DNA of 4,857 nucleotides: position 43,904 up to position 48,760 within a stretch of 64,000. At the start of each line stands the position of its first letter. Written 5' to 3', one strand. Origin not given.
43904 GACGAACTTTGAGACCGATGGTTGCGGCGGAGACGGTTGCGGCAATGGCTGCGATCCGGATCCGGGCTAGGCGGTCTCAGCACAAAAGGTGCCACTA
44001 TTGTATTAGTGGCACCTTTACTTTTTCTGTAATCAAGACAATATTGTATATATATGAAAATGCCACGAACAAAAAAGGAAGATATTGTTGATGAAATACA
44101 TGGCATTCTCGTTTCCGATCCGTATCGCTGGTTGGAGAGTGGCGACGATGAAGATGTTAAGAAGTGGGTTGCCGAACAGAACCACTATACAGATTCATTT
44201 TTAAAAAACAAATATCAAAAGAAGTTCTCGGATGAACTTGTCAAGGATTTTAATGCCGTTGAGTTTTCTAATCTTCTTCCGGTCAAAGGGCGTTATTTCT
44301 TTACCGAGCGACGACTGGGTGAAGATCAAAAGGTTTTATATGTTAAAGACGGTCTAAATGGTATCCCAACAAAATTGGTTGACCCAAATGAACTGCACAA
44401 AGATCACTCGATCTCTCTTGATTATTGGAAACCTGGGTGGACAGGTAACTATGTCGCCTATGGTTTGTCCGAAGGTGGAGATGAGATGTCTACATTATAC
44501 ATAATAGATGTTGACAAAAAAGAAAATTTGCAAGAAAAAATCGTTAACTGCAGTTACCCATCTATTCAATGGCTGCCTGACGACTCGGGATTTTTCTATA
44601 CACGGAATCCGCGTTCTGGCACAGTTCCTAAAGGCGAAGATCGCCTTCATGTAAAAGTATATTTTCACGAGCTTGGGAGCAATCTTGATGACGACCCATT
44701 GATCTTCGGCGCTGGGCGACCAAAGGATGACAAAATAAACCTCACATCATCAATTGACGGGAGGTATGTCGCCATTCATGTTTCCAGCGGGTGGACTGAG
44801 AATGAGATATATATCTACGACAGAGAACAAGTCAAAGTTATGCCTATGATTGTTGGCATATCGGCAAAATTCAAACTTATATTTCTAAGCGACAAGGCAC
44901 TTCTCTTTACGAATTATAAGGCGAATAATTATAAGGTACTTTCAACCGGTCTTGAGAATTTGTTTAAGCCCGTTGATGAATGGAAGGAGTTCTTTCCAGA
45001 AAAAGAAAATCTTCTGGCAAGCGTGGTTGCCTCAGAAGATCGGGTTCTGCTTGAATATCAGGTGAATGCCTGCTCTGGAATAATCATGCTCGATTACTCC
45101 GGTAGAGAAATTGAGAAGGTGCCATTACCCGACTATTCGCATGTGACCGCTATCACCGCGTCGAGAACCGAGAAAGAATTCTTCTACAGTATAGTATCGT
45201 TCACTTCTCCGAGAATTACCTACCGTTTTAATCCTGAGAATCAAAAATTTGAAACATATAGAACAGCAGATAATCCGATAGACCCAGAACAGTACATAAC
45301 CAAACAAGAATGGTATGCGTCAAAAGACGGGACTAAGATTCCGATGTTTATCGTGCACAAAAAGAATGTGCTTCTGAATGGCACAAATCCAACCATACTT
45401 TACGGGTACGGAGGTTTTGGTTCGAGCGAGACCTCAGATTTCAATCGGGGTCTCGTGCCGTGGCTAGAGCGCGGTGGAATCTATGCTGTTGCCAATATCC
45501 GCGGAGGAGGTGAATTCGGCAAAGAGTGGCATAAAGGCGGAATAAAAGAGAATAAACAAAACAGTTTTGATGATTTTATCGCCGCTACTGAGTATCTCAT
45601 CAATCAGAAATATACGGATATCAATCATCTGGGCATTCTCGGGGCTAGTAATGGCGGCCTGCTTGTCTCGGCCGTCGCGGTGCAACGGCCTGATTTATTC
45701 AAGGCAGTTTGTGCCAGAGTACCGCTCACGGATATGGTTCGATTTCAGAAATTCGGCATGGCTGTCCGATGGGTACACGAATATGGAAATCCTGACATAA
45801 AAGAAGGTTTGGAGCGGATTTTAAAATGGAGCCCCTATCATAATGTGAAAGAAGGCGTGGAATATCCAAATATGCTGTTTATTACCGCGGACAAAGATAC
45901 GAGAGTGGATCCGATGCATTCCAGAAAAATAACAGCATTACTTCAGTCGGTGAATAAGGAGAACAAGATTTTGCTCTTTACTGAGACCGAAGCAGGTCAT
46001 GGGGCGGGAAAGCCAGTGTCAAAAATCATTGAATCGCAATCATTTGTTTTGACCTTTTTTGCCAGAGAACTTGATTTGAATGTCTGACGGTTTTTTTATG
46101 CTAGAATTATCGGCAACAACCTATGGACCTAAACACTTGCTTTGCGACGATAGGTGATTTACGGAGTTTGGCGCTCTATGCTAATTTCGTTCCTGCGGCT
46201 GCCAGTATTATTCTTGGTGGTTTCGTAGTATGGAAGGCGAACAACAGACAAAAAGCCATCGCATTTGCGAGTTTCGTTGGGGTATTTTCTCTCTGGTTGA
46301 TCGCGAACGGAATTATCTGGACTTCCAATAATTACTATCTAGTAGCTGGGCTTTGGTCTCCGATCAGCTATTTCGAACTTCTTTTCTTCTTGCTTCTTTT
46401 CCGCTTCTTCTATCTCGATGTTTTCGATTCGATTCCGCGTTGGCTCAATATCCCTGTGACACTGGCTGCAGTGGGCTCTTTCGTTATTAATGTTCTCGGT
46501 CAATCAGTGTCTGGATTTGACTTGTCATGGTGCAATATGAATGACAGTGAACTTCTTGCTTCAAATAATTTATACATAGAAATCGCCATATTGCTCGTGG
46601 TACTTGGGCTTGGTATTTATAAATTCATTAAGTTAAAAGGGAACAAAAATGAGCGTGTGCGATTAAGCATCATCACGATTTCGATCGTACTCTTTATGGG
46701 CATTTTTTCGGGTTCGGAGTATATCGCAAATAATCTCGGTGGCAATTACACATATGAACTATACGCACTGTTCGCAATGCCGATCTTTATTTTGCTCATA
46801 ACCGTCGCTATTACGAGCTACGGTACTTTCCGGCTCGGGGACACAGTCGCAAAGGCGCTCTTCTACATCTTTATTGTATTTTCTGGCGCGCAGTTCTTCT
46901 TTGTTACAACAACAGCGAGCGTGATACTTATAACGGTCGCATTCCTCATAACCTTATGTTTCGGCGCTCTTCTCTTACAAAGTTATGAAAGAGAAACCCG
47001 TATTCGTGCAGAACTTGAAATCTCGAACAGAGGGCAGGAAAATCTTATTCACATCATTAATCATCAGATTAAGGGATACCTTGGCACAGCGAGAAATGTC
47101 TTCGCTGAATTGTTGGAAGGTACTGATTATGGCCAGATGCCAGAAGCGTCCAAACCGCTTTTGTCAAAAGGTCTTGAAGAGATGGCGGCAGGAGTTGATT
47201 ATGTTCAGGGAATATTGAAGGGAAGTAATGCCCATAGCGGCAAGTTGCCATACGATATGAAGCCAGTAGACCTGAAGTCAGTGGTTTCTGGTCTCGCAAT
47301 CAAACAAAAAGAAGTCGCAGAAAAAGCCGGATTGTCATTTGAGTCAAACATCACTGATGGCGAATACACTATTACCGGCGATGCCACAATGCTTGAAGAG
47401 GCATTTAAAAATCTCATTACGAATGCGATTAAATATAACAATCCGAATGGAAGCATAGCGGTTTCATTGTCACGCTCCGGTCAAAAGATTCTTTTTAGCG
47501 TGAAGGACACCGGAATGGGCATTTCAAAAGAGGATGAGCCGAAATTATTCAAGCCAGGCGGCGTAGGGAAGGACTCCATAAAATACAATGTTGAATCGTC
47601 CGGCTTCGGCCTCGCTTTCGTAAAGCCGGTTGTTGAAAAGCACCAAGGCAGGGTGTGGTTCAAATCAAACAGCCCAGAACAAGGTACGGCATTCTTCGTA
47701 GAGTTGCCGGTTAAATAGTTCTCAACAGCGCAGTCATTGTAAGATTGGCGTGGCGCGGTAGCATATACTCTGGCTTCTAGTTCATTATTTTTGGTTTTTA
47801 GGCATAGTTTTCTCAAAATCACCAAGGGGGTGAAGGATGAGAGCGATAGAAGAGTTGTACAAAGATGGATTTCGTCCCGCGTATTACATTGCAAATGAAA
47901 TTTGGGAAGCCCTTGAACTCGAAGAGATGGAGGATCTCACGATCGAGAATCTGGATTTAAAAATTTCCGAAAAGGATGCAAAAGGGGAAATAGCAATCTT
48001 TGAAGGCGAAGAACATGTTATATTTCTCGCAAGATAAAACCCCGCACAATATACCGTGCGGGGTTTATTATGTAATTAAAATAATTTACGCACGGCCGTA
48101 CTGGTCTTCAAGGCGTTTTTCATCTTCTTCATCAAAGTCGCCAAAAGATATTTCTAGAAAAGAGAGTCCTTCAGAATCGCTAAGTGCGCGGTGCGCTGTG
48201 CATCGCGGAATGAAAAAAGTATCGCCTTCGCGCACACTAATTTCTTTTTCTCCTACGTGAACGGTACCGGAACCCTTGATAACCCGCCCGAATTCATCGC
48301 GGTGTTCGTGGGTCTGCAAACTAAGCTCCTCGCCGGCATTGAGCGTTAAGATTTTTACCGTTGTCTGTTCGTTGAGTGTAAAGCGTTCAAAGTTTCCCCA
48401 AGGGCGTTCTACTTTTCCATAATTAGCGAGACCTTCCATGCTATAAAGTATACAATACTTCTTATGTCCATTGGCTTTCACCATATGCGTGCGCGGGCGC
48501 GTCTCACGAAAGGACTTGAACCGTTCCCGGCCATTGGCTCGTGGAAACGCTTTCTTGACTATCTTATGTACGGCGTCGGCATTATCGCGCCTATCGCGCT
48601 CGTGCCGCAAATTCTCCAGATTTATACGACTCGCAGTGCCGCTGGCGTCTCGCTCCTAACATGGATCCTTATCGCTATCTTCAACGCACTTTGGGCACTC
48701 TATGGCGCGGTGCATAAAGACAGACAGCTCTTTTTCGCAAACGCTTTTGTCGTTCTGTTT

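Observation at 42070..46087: Putative RiPP locus: SET-domain protein, radical SAM/SPASM maturase, unannotated Cys-rich precursor, prolyl oligopeptidase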

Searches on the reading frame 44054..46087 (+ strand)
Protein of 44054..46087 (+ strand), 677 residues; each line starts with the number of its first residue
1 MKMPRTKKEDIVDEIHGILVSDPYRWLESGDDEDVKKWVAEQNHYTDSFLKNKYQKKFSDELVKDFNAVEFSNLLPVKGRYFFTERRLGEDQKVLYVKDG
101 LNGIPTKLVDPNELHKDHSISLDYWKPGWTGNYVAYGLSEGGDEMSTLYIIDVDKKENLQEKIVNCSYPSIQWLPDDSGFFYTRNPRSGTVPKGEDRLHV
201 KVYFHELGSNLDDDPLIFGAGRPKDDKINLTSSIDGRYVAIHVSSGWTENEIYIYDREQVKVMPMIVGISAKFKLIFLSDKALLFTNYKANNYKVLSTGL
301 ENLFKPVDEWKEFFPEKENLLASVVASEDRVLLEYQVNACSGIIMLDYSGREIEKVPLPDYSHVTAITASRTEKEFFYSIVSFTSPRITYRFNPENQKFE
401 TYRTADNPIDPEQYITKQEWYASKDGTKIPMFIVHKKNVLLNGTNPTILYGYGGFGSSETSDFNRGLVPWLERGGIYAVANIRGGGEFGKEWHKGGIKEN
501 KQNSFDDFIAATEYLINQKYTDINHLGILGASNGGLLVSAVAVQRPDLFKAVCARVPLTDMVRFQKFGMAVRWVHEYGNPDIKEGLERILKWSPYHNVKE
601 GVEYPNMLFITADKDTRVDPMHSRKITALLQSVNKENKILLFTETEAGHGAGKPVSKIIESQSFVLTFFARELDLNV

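Call 3: search_protein_families(library=pfam, proteins=[window:44054-46087:+], max_evalue=0.01)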
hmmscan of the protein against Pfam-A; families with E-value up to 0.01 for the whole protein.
window:44054-46087:+ (677 aa): 7 families
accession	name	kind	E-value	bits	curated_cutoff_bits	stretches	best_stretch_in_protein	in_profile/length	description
PF02897.21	Peptidase_S9_N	-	5.7e-79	266.2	24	1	6-403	4-412/414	Prolyl oligopeptidase, N-terminal beta-propeller domain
PF00326.27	Peptidase_S9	-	9.4e-57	192.4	22.6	1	469-674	8-211/213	Prolyl oligopeptidase family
PF00561.26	Abhydrolase_1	-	0.00016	21.8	25.8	1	449-562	4-113/245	alpha/beta hydrolase fold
PF02129.25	Peptidase_S15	-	0.0017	18.5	23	1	452-565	46-137/262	X-Pro dipeptidyl-peptidase (S15 family)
PF12146.15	Hydrolase_4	-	0.0018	18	27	0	461-561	17-113/239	Serine aminopeptidase, S33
PF25174.1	Beta-prop_THOC3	-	0.0031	17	305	0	125-185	96-149/272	THOC3 beta-propeller domain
PF08840.17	BAAT_C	-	0.0077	16.7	20.9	0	508-554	6-52/210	BAAT / Acyl-CoA thioester hydrolase C terminal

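Call 4: search_protein_families(library=ncbifam, proteins=[window:44054-46087:+], max_evalue=0.01)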
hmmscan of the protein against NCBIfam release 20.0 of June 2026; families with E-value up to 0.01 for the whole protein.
window:44054-46087:+ (677 aa): 5 families
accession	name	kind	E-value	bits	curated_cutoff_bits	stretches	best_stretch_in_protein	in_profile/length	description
NF007511.0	PRK10115.1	equivalog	7.7e-56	189.9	1313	1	161-657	167-660/686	oligopeptidase B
NF053518.1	DipepPtdsDpp5Prph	equivalog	8.9e-13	47.6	900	1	331-561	312-543/655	dipeptidyl-peptidase Dpp5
NF050058.1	e_dPHAscl_type1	hypoth_equivalog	1.4e-05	24.7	150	1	500-637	80-211/276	extracellular catalytic domain type 1 short-chain-length polyhydroxyalkanoate depolymerase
NF047920.1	lactonase_UilS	equivalog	8e-05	22.5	400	0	505-557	79-130/285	UilS family quorum-quenching N-acyl-homoserine lactonase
NF041440.1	hydrolase_YghX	exception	0.00023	20.4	460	1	479-553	135-205/292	YghX family hydrolase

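Call 47: find_homologous_proteins(query=window:44054-46087:+, max_evalue=1e-50)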
Query window:44054-46087:+ (677 aa): 7797 proteins with E <= 1e-50 among 8000 candidates; the best 120 are listed.
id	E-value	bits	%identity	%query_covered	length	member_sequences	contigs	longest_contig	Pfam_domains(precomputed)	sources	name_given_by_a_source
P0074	0.0e+0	1574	100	100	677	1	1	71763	PF00326.28,PF02897.22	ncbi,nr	ncbi:MAG: prolyl oligopeptidase family serine peptidase [Candidatus Kaiserbacteria bacterium]|nr:pro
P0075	0.0e+0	1312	82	100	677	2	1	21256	PF00326.28,PF02897.22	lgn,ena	-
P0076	0.0e+0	1287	80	99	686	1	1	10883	PF00326.28,PF02897.22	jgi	-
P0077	0.0e+0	1138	70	100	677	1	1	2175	PF00326.28,PF02897.22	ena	-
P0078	0.0e+0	1124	69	100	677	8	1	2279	PF00326.28,PF02897.22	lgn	-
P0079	0.0e+0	1110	68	100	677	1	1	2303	PF00326.28,PF02897.22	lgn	-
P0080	0.0e+0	1109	69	100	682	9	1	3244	PF00326.28,PF02897.22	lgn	-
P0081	0.0e+0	1109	68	100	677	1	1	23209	PF00326.28,PF02897.22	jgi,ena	-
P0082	0.0e+0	1105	68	100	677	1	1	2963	PF00326.28,PF02897.22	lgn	-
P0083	0.0e+0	1104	68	100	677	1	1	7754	PF00326.28,PF02897.22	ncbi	-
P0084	0.0e+0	1104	68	100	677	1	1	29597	PF00326.28,PF02897.22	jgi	jgi:prolyl oligopeptidase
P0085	0.0e+0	1103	67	100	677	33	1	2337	PF00326.28,PF02897.22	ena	-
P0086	0.0e+0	1101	67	100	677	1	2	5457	PF00326.28,PF02897.22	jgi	jgi:prolyl oligopeptidase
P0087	0.0e+0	1098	67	100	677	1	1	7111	PF00326.28,PF02897.22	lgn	-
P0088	0.0e+0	1098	67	100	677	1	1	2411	PF00326.28,PF02897.22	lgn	-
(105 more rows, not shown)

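Call 48: find_encoding_contigs(protein=P0075, flank=7000, max_places=2)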
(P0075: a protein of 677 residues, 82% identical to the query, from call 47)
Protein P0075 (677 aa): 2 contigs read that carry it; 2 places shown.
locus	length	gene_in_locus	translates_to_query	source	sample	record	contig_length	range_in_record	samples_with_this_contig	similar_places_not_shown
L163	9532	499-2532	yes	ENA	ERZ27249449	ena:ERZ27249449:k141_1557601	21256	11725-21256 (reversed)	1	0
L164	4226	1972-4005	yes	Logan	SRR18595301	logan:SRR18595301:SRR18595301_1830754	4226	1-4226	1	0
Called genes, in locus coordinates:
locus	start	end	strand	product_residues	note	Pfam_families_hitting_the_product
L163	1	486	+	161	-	?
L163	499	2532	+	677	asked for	PF02897:Peptidase_S9_N, PF00326:Peptidase_S9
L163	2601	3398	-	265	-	-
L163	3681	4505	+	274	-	-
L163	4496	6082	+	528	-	PF02518:HATPase_c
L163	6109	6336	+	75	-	-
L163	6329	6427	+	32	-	-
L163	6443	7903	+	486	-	PF01336:tRNA_anti-codon, PF00152:tRNA-synt_2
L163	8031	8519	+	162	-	PF02381:MraZ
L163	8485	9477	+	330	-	PF01795:Methyltransf_5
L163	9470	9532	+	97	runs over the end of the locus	-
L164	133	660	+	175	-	-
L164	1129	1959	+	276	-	-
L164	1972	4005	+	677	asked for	PF02897:Peptidase_S9_N, PF00326:Peptidase_S9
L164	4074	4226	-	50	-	?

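Call 49: find_encoding_contigs(protein=P0076, flank=7000, max_places=2)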
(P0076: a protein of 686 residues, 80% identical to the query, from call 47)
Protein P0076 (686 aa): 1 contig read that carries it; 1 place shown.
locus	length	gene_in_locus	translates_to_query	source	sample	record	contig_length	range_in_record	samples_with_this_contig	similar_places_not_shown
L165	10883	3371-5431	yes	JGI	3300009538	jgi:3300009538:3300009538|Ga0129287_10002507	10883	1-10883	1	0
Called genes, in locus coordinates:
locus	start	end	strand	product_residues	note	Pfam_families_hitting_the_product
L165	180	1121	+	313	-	-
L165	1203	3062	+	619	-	PF02129:Peptidase_S15 (faint), PF12146:Hydrolase_4 (faint), PF20434:BD-FAE (faint), PF00326:Peptidase_S9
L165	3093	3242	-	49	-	-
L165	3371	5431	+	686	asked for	PF02897:Peptidase_S9_N, PF00326:Peptidase_S9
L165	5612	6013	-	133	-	-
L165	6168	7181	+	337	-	PF00579:tRNA-synt_1b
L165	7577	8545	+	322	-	PF04055:Radical_SAM, PF13186:SPASM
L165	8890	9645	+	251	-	PF10026:DUF2268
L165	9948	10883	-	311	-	?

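Call 50: find_encoding_contigs(protein=P0084, flank=7000, max_places=2)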
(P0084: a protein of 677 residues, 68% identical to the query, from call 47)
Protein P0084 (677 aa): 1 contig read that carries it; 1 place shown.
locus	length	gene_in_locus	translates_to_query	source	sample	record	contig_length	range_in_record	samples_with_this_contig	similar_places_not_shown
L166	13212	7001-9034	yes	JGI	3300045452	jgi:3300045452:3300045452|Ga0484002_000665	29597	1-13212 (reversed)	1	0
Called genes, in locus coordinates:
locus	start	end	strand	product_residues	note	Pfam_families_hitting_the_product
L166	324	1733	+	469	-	PF03023:MurJ, PF01943:Polysacc_synt, PF13440:Polysacc_synt_3 (weak), PF01554:MatE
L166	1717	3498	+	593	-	PF00009:GTP_EFTU, PF00071:Ras (faint), PF03144:GTP_EFTU_D2, PF22042:EF-G_D2 (weak), PF14492:EFG_III (weak), PF00679:EFG_C, PF06421:LepA_C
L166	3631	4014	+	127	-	PF04977:DivIC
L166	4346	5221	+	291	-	PF03462:PCRF, PF00472:RF-1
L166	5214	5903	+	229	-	PF00005:ABC_tran, PF02463:SMC_N (faint), PF13401:AAA_22 (faint), PF13304:AAA_21 (faint)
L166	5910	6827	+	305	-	PF18075:FtsX_ECD, PF02687:FtsX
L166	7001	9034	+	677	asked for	PF02897:Peptidase_S9_N, PF00326:Peptidase_S9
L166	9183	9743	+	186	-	PF00160:Pro_isomerase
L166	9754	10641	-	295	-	PF01435:Peptidase_M48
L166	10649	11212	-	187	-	PF04011:LemA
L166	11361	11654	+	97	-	-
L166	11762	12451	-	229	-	PF14716:HHH_8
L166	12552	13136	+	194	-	PF02834:LigT_PEase, PF13563:2_5_RNA_ligase2 (faint)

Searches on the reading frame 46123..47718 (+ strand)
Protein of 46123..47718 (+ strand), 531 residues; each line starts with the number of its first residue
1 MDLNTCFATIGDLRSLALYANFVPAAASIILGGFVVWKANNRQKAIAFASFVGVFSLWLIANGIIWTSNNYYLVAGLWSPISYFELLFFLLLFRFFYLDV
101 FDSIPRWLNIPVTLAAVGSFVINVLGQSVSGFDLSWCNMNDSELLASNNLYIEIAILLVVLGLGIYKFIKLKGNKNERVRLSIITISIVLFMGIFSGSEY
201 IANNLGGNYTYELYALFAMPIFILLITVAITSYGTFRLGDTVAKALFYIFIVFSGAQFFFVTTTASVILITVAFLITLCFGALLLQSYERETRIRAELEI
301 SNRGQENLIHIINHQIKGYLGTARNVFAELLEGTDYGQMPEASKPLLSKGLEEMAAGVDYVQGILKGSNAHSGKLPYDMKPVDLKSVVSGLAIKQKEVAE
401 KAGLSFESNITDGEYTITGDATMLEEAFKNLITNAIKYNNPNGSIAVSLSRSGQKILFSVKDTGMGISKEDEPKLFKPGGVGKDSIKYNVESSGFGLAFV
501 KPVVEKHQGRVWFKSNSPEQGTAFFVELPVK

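Call 3: search_protein_families(library=pfam, proteins=[window:46123-47718:+], max_evalue=0.01)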
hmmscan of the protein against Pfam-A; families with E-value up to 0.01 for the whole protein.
window:46123-47718:+ (531 aa): 3 families
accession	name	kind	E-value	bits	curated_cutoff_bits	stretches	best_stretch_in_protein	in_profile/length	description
PF02518.31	HATPase_c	-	6e-23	81.8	26.4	1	419-530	1-109/111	Histidine kinase-, DNA gyrase B-, and HSP90-like ATPase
PF13581.12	HATPase_c_2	-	0.00037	20.9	27.4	1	425-507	37-112/127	Histidine kinase-like ATPase domain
PF14501.12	HATPase_c_5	-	0.002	18.5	22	1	427-517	9-92/102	GHKL domain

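Call 4: search_protein_families(library=ncbifam, proteins=[window:46123-47718:+], max_evalue=0.01)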
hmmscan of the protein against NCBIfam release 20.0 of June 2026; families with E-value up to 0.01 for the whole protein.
window:46123-47718:+ (531 aa): 78 families (the best 25 are shown)
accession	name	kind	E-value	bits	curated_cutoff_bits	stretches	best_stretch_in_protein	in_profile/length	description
NF046044.1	PnpS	equivalog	7.9e-28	97.5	400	1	361-529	224-390/390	two-component system histidine kinase PnpS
NF047874.1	MASE3_PAS_HK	subfamily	5.3e-27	94.9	560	1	405-531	503-626/655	MASE3 domain-containing sensor histidine kinase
TIGR02966.1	phoR_proteo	equivalog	1.7e-25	89.8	334.2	1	313-527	122-332/333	phosphate regulon sensor histidine kinase PhoR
NF006800.0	PRK09303.1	equivalog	4.6e-23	81.8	342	1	303-530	149-377/383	histidine kinase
NF041735.1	hist_kin_RppB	equivalog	1.7e-22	79.8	400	1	372-529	281-438/438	two-component system sensor histidine kinase RppB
NF033092.0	HK_WalK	equivalog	2.4e-22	79.2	725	1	314-530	381-594/594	cell wall metabolism sensor histidine kinase WalK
TIGR01386.1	cztS_silS_copS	subfamily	4.1e-22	78.8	292.55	1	360-529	293-457/457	heavy metal sensor histidine kinase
NF008312.0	PRK11100.1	equivalog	1.5e-21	76.8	356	1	306-528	257-472/477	two-component system sensor histidine kinase CreC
NF045595.1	HK_scytonemin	equivalog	1.9e-21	76.1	865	1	306-530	416-635/637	scytonemin biosynthesis sensor histidine kinase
TIGR02956.1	TMAO_torS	equivalog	7.8e-20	70.6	676.5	1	362-530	517-682/967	TMAO reductase system sensor histidine kinase/response regulator TorS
NF007345.0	PRK09835.1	subfamily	2.5e-19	69.2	423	1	349-529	303-479/482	Cu(+)/Ag(+) sensor histidine kinase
NF007004.0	PRK09467.1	equivalog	2.6e-19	69.4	415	1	378-530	293-436/440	two-component system sensor histidine kinase EnvZ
NF038297.2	hybrid_HK_HrmK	equivalog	3e-19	69.1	725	1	364-531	293-458/607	hybrid histidine kinase/response regulator HrmK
NF033091.0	HK_VanS_ACDEFG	equivalog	3.7e-19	68.9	400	1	375-529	142-293/293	vancomycin resistance histidine kinase VanS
NF047405.1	SensHisKinSapS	equivalog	4.1e-19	69.1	550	1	354-526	160-329/341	two-component system sensor histidine kinase SapS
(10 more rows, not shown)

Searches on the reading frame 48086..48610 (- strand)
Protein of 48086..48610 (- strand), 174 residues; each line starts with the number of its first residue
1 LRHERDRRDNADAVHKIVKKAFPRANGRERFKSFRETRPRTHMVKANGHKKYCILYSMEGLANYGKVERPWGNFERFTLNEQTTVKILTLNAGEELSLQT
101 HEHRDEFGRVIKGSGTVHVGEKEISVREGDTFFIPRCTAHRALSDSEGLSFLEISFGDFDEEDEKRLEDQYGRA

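Call 34: search_protein_families(library=pfam, proteins=[window:48086-48610:-], max_evalue=0.001)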
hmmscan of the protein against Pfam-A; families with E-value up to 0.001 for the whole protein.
window:48086-48610:- (174 aa): 5 families
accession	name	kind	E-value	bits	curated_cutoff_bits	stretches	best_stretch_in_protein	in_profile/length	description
PF01050.24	MannoseP_isomer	-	3.4e-18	66.4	23.6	1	63-169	8-116/116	Mannose-6-phosphate isomerase C-terminal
PF07883.17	Cupin_2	-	1.7e-12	47.3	27.2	1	88-148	3-63/70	Cupin domain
PF02311.25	AraC_binding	-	2.5e-06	27.7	21.1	1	107-150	26-70/135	AraC-like ligand binding domain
PF21621.3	MPI_cupin_dom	-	0.00067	20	27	0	106-138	31-63/79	Mannose-6-phosphate isomerase, cupin domain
PF05899.18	Cupin_3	-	0.00076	19.6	23.5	0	103-136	24-58/74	EutQ-like cupin domain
